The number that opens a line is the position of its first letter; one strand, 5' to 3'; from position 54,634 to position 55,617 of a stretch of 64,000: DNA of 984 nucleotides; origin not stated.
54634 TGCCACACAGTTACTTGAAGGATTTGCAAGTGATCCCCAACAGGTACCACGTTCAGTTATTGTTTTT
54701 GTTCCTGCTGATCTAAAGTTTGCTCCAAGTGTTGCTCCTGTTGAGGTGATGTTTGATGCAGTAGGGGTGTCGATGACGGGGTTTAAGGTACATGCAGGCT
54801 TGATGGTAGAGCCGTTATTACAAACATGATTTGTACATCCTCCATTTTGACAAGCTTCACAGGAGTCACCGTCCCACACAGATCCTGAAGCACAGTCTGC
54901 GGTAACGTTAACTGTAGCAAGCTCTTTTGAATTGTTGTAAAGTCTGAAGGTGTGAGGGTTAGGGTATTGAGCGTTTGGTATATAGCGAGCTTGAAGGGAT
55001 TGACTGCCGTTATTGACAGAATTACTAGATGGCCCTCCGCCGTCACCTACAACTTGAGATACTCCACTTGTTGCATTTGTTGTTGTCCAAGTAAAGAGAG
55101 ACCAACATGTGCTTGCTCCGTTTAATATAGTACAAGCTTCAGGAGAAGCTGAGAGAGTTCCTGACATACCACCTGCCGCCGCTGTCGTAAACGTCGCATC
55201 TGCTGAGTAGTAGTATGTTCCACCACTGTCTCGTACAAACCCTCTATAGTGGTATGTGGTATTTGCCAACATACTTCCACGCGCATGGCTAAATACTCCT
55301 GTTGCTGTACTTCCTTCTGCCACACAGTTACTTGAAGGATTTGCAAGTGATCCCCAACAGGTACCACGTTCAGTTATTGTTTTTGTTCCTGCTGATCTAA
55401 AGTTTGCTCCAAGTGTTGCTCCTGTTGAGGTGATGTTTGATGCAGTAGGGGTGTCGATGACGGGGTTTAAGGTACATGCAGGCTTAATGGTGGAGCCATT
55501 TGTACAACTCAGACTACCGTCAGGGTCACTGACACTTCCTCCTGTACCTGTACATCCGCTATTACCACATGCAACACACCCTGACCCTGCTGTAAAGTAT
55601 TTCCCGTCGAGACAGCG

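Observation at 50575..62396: Accessory surface island: two paralogous secreted proteins with a shared novel C-terminal domain bracket the RiPP locus and a foreign high-GC gene; giant gene contains perfect 684-nt tandem repeats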

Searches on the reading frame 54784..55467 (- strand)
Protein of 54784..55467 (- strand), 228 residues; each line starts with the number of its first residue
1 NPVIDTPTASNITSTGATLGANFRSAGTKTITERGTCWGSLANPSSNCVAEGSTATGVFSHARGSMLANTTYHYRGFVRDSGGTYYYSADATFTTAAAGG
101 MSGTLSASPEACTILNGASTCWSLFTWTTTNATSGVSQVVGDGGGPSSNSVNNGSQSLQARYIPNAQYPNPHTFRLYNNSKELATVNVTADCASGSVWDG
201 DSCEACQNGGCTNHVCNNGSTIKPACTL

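Call 50: search_solved_structures(query=window:54784-55467:-, max_evalue=10, show_alignments=2)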
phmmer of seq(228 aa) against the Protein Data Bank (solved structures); distinct sequences matched with E-value up to 10: 11.
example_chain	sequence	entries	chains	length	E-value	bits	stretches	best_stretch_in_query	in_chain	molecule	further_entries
9e78_2Z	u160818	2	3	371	0.033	17.2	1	13-97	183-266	DMIP14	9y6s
3qjh_A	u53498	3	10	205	0.037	17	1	6-106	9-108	5c.c7 alpha chain | 5cc7 T-cell receptor alpha chain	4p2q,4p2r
1amx_A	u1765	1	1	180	0.13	15.2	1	43-106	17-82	COLLAGEN ADHESIN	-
2f68_X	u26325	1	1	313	0.15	15.1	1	42-106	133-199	Collagen adhesin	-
2f6a_A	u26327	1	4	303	0.18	14.8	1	42-106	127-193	Collagen adhesin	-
8zg1_A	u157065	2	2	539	0.21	14.6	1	66-113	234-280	Squalene cyclase C-terminal domain-containing protein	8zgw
9mko_a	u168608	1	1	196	0.62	13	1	6-109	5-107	4D4 TCR alpha chain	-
8zg5_A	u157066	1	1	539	0.71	12.8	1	66-113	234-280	Squalene cyclase C-terminal domain-containing protein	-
7xqz_A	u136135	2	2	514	1.1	12.3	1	66-113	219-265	SQHop_cyclase_C domain-containing protein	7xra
7xq4_A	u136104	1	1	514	1.1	12.3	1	66-113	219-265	SQHop_cyclase_C domain-containing protein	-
7xr7_A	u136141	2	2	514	1.1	12.3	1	66-113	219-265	SQHop_cyclase_C domain-containing protein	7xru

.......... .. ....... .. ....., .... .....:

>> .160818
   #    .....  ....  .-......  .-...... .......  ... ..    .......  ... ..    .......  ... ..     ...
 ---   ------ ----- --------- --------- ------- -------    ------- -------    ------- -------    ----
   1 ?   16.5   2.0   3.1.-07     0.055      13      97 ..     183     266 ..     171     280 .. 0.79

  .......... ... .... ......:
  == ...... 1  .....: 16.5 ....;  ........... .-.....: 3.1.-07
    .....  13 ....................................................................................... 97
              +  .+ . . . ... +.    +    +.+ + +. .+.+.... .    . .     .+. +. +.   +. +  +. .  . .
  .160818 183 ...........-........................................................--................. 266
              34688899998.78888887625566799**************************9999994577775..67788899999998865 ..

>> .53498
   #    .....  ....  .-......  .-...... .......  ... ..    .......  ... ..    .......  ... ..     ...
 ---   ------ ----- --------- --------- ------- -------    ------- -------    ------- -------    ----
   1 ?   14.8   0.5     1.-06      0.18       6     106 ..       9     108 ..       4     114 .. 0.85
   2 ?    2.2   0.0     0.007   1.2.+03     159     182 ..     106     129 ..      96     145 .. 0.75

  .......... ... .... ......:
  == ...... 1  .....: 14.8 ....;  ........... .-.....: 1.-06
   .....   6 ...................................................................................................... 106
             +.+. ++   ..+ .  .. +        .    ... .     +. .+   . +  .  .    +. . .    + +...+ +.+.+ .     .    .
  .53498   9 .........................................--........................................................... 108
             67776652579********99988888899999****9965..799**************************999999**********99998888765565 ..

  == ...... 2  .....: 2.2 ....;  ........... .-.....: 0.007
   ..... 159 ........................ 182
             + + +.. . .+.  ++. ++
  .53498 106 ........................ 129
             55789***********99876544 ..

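Call 72: predict_structure(alignment_id=A5)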
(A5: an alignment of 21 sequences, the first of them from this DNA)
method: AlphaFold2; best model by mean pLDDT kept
length: 228 residues; sequences in the alignment: 21
mean_pLDDT: 88.1   pTM: 0.66
mean pLDDT of the five models: 88.1, 88.0, 87.8, 86.9, 86.5
residues with pLDDT >= 90: 158; 70-90: 42; 50-70: 15; < 50: 13
segments of 3 or more residues with pLDDT < 50: 217-228
pLDDT, mean of each block of 10 residues (from residue 1): 95 95 95 96 93 92 92 97 96 90 96 94 97 86 92 97 72 94 96 85 74 52 41
secondary structure, 60 per line:
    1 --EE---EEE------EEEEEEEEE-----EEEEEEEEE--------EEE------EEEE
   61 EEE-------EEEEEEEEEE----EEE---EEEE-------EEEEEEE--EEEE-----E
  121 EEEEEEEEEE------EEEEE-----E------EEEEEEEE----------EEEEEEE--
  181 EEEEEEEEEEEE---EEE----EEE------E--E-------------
elements in order: E8-10 E17-25 E31-39 E48-50 E57-63 E71-80 E85-87 E91-94 E102-108 E111-114 E120-130 E137-141 E154-161 E172-178 E181-192 E196-198 E203-205
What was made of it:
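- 53086..55467 (-): Tandem array of three full units (684, 684 and 708 nt; 228/228/236 aa) and one partial unit (306 nt). Each full unit is an FN3-like domain, an Ig-like domain and a Cys-rich connector. The AlphaFold model (pLDDT 88.1) shows two beta-sandwich domains (call 72).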

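Call 74: fold_search(model_id=the predicted structure, library=pdb)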
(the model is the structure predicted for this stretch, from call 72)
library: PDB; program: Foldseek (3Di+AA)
matches with E <= 10: 1816; with E <= 0.001: 62
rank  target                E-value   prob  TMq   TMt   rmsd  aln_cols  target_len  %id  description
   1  2ibg_B                4.7e-06  1.00  0.34  0.36  19.7       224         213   11  Crystal Structure of Hedgehog Bound to the FNIII Domains of Ihog (released 2006-10-24)
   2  2ibb                  1.3e-05  1.00  0.35  0.38  19.6       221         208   11  Crystal Structure of the First and Second FNIII Domains of Ihog (released 2006-10-24)
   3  2ibg_A                1.4e-05  1.00  0.35  0.37  19.8       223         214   11  Crystal Structure of Hedgehog Bound to the FNIII Domains of Ihog (released 2006-10-24)
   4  4kkp_B                4.3e-05  1.00  0.25  0.24  21.2       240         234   11  Crystal structure of Vibrio cholerae RbmA (crystal form 2) (released 2013-05-22)
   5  5g50_B                4.7e-05  1.00  0.27  0.27  21.7       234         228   10  Vibrio cholerae scaffolding protein RbmA in complex with magnesium. (released 2017-11-29)
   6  4kkp_A                4.7e-05  1.00  0.25  0.24  21.3       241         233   10  Crystal structure of Vibrio cholerae RbmA (crystal form 2) (released 2013-05-22)
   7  5e55_A                5.8e-05  1.00  0.31  0.25  12.5       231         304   12  Crystal structure of mouse CNTN6 FN1-FN3 domains (released 2016-08-31)
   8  6tpu_A                7.0e-05  1.00  0.34  0.38  11.0       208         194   13  Crystal structures of FNIII domain three and four of the human leucocyte common antigen-related protein, LAR (released 2020-05-13)
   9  8q6t_I                7.4e-05  1.00  0.33  0.10  10.1       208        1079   13  Helical reconstruction of the relaxed thick filament from FIB milled left ventricular mouse myofibrils (released 2023-11-01)
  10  7y6e_D                8.2e-05  1.00  0.34  0.39  15.3       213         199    9  Crystal structure of sDscam FNIII23 domains, isoform Beta2v6 (released 2023-05-24)
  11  3pdd                  8.2e-05  1.00  0.29  0.34  12.4       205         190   11  Structures of Clostridium thermocellum CbhA fibronectin(III)-like modules (released 2011-11-23)
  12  4be5_A                8.2e-05  1.00  0.27  0.28  22.0       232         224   11  V. cholera biofilm scaffolding protein RbmA (released 2013-12-18)
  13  7mrm_B                8.6e-05  1.00  0.31  0.22  12.4       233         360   12  Chicken CNTN3 APP complex (released 2022-01-05)
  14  4be6_A                1.0e-04  1.00  0.24  0.25  21.6       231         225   12  V. cholera biofilm scaffolding protein RbmA (released 2013-12-18)
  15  4kkq_A                1.1e-04  1.00  0.26  0.26  21.8       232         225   12  Crystal structure of Vibrio cholerae RbmA (crystal form 1) (released 2013-05-22)
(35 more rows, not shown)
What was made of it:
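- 53086..55467 (-): Foldseek matches tandem FNIII pairs, down to E 4.7e-6 (call 74).
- On Fibrillar adhesin (stalk + adhesive domain + anchor): The AlphaFold model of the 228-aa unit matches tandem FNIII pairs with Foldseek E down to 4.7e-6 (calls 72, 74).
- Closest known: Fibrillar adhesins of monoderm bacteria. Same: Long tandem FN3/Ig-like stalk (calls 72, 74).
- The repeat unit folds as two FN3-like sandwiches (calls 72, 74).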
